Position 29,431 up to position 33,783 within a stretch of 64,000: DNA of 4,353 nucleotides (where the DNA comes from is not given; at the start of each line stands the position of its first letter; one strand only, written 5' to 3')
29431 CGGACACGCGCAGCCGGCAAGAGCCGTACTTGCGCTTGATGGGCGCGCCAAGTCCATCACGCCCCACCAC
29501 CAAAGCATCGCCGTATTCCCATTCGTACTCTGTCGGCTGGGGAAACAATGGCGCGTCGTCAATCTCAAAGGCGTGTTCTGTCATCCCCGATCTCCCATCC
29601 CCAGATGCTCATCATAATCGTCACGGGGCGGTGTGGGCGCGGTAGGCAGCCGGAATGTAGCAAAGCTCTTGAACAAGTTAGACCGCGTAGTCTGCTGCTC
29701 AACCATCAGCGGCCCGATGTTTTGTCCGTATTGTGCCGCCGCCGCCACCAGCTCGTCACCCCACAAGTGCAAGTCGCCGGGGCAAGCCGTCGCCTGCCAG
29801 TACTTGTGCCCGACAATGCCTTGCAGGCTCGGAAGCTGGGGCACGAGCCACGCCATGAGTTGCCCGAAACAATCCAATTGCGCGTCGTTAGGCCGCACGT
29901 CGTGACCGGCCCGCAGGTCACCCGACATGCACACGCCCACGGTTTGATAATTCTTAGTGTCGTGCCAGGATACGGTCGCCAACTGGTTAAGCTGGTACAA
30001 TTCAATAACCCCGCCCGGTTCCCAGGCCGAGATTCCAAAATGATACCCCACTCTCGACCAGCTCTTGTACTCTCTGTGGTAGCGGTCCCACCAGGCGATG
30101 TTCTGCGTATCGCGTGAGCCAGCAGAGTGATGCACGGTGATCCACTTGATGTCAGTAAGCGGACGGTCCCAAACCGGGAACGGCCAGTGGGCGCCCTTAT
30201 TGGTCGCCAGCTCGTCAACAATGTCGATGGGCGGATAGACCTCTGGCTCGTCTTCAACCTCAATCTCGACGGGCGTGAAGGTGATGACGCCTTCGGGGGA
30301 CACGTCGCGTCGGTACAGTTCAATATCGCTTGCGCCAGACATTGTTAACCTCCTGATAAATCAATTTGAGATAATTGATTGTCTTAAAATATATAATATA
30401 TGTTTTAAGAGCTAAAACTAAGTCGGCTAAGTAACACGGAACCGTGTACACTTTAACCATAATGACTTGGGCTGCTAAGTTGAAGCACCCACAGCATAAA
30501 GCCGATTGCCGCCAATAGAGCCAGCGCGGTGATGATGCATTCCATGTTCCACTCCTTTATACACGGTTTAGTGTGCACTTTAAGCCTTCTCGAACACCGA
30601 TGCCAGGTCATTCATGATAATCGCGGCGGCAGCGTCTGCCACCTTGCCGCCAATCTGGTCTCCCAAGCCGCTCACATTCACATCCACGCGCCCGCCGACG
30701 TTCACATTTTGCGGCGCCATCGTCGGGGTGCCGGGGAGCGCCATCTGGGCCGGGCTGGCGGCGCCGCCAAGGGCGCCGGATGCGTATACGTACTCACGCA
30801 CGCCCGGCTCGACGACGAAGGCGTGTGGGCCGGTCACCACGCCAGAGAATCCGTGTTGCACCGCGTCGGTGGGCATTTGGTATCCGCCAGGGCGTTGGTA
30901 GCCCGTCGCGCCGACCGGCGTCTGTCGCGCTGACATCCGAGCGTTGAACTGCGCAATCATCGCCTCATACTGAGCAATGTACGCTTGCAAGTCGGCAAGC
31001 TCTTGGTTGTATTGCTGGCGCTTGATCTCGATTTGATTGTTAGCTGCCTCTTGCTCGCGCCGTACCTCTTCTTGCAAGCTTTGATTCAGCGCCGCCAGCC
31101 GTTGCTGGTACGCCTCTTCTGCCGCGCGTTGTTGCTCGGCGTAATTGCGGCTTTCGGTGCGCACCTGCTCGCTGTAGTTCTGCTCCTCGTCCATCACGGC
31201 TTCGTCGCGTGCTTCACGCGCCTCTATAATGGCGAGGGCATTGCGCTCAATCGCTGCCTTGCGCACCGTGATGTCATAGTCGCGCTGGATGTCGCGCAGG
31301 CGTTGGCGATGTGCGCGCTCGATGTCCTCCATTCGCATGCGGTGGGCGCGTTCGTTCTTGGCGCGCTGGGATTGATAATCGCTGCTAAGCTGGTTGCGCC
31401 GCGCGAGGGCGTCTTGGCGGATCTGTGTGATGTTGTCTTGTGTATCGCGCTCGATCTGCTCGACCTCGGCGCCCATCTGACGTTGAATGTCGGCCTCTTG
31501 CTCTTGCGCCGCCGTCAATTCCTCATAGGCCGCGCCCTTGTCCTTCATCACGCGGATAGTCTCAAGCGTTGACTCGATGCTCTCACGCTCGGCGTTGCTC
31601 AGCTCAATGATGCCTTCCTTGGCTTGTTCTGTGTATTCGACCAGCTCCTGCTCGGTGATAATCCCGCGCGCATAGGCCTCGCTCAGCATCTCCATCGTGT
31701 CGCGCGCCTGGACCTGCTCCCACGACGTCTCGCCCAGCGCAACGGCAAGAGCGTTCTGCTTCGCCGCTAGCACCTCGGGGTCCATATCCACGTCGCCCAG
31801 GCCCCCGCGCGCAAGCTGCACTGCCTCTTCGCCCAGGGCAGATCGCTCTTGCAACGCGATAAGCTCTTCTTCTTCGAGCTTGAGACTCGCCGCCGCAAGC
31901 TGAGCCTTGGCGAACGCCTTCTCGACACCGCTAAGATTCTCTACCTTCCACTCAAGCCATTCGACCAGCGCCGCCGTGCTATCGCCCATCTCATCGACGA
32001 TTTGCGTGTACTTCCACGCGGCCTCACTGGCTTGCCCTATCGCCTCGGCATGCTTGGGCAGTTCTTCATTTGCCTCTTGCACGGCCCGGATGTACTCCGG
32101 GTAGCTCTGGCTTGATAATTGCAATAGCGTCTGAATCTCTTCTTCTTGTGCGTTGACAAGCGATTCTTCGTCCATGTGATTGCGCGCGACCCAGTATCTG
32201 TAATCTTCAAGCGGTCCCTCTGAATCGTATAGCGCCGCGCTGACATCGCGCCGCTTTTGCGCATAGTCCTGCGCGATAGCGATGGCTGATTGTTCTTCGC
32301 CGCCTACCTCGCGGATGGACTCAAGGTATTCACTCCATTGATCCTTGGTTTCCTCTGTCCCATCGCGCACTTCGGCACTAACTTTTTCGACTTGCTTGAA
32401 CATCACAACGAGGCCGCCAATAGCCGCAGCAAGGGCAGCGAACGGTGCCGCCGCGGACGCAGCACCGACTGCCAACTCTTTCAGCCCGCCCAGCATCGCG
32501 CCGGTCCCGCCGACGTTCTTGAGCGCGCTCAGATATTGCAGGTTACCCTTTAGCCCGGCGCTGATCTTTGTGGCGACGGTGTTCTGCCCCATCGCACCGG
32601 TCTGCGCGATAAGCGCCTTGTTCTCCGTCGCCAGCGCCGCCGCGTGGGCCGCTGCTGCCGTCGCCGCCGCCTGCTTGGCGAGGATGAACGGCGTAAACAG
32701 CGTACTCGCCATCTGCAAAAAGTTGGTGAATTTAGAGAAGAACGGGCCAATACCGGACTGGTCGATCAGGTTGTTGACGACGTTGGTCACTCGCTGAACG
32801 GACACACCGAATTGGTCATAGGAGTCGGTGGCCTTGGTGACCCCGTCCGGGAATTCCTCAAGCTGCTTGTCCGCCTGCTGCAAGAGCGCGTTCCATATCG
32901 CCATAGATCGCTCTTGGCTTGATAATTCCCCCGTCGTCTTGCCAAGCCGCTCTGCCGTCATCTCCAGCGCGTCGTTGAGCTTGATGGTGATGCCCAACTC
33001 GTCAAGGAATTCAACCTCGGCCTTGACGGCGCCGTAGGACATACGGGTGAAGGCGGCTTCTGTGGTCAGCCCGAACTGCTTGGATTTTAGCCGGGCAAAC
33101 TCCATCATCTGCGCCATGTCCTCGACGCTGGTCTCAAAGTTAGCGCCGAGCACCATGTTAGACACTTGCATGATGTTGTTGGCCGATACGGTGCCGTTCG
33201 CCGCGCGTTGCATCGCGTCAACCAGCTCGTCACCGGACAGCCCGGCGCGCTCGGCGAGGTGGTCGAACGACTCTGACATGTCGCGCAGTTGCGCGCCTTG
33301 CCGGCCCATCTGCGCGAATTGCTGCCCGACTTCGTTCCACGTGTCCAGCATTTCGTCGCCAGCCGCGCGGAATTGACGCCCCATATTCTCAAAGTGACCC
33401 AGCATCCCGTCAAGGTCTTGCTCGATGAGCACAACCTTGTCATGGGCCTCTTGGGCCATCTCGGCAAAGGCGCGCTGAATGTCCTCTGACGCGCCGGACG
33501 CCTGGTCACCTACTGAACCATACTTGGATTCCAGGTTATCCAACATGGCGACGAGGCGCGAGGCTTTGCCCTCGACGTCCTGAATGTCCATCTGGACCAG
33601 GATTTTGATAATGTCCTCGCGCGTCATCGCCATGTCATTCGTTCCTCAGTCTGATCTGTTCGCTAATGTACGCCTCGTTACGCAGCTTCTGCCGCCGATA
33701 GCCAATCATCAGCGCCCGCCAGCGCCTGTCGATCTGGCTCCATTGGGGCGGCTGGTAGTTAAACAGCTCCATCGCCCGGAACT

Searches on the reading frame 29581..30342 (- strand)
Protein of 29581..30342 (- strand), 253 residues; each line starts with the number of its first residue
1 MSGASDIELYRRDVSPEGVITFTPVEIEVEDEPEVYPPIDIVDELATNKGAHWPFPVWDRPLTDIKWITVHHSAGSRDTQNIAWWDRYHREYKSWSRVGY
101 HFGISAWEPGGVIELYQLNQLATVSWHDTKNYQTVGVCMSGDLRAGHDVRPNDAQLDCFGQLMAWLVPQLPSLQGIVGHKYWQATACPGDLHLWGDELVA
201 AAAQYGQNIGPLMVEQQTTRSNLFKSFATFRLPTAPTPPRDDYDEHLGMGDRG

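Call 9: search_protein_families(library=phrogs, proteins=[window:29581-30342:-])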
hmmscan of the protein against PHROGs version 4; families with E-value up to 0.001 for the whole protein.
window:29581-30342:- (253 aa): 4 families
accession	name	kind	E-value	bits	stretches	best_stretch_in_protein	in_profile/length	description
phrog_1493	-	lysis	2e-16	61.2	1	60-192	29-155/394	endolysin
phrog_822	-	lysis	4.3e-11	44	1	63-191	22-149/215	amidase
phrog_1794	-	lysis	1.8e-05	25.3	1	64-190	55-181/336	amidase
phrog_833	-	lysis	0.00011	23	1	64-212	29-169/294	endolysin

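Call 10: search_protein_families(library=pfam, proteins=[window:29581-30342:-])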
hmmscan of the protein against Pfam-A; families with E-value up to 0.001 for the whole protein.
window:29581-30342:- (253 aa): 1 family
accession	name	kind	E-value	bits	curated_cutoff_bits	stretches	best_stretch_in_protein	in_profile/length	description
PF01510.30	Amidase_2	-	7.6e-15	55.8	26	1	63-190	3-131/131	N-acetylmuramoyl-L-alanine amidase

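Call 81: find_homologous_proteins(query=window:29581-30342:-, max_evalue=1e-15)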
Query window:29581-30342:- (253 aa): 37 proteins with E <= 1e-15 among 698 candidates.
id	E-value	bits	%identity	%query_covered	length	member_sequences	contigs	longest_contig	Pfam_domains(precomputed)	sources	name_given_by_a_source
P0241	2.0e-154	531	92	94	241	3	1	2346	PF01510.31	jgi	jgi:hypothetical protein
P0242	1.7e-80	288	56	85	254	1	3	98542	PF01510.31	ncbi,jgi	ncbi:MAG: peptidoglycan recognition protein family protein [Planctomycetota bacterium]|jgi:hypotheti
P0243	1.9e-79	285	57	90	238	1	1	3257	PF01510.31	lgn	-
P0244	5.4e-79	283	56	87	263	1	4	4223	PF01510.31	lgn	-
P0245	2.3e-76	275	55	91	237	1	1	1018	PF01510.31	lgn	-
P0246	1.2e-75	272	55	84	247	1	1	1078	PF01510.31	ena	-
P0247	5.6e-75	270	51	90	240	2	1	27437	PF01510.31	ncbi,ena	-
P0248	2.9e-74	268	57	77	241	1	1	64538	PF01510.31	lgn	-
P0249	1.3e-73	266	52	84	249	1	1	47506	PF01510.31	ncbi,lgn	-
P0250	2.7e-73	265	55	86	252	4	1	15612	PF01510.31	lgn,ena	-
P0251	1.4e-72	262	55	84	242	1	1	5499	PF01510.31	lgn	-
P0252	1.1e-71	259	51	85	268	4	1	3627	PF01510.31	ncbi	-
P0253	1.2e-71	259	54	87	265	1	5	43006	PF01510.31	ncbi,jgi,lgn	ncbi:MAG: peptidoglycan recognition protein family protein [Planctomycetota bacterium]|jgi:hypotheti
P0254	1.7e-71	259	53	84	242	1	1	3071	PF01510.31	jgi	jgi:hypothetical protein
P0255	1.8e-71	259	57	72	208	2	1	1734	PF01510.31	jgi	jgi:hypothetical protein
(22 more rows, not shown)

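Call 82: find_encoding_contigs(protein=P0241, flank=10000, max_places=5)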
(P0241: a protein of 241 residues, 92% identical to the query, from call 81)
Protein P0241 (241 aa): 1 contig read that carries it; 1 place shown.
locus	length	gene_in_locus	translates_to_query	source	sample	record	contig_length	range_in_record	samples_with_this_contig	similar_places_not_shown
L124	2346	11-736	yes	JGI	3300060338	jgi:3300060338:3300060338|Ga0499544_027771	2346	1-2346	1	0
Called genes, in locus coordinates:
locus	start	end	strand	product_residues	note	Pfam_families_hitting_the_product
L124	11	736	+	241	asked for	PF01510:Amidase_2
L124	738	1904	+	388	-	-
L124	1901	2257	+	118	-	-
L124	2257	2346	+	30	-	?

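Call 83: find_encoding_contigs(protein=P0242, flank=10000, max_places=3)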
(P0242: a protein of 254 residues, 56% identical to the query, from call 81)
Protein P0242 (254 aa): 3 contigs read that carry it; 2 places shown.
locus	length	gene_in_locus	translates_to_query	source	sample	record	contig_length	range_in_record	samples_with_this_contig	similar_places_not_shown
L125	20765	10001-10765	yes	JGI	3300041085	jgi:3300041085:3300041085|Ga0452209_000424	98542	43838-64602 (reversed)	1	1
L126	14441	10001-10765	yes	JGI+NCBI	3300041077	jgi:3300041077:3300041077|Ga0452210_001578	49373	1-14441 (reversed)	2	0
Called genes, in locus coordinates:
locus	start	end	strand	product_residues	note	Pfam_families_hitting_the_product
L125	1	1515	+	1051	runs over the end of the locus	-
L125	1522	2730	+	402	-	-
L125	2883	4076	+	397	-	-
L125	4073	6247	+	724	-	-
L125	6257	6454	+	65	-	-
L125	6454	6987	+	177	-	PF27605:ODF2_C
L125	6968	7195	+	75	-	-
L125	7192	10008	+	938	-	-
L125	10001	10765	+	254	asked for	PF01510:Amidase_2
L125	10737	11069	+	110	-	-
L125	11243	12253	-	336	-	PF00154:RecA_N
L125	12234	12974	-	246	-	PF13479:AAA_24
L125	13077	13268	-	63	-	-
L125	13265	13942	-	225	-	PF20582:UPF0758_N, PF04002:RadC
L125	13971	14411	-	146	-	-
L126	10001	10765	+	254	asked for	PF01510:Amidase_2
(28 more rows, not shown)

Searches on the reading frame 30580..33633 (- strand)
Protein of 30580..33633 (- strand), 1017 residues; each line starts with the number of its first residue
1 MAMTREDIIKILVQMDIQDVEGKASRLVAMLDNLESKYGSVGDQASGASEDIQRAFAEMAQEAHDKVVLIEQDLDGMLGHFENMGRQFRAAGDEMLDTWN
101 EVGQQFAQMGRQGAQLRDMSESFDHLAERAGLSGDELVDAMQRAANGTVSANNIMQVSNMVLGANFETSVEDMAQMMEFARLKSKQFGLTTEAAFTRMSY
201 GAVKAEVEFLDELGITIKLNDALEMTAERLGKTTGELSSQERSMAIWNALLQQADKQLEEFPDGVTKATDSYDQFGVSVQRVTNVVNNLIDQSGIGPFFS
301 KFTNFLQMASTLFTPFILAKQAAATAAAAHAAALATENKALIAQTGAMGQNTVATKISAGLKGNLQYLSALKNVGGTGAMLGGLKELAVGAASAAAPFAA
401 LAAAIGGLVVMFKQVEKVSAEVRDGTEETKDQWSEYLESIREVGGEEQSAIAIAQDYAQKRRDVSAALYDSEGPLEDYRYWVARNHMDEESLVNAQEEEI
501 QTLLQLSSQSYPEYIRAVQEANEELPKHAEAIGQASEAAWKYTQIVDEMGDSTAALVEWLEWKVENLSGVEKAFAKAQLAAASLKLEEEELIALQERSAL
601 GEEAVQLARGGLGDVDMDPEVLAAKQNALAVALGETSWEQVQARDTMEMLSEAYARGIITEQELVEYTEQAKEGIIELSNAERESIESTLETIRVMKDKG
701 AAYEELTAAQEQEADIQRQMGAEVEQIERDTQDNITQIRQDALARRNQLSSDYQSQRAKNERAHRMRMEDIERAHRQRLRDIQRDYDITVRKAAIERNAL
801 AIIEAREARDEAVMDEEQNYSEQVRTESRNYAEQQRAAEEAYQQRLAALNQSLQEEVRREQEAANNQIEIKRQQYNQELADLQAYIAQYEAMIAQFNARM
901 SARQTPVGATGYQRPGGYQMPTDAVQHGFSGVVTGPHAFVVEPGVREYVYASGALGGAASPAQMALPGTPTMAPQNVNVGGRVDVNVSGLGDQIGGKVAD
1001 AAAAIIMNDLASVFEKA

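Call 9: search_protein_families(library=phrogs, proteins=[window:30580-33633:-])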
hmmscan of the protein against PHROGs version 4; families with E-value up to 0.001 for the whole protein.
window:30580-33633:- (1017 aa): 2 families
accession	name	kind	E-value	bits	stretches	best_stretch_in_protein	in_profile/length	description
phrog_3779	-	tail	2.9e-11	43.1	1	137-874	233-893/1225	tail length tape measure protein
phrog_1533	-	tail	2.5e-06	26.3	1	141-878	418-956/1688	tail length tape measure protein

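Call 10: search_protein_families(library=pfam, proteins=[window:30580-33633:-])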
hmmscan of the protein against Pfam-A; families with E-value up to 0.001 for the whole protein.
window:30580-33633:- (1017 aa): 0 families
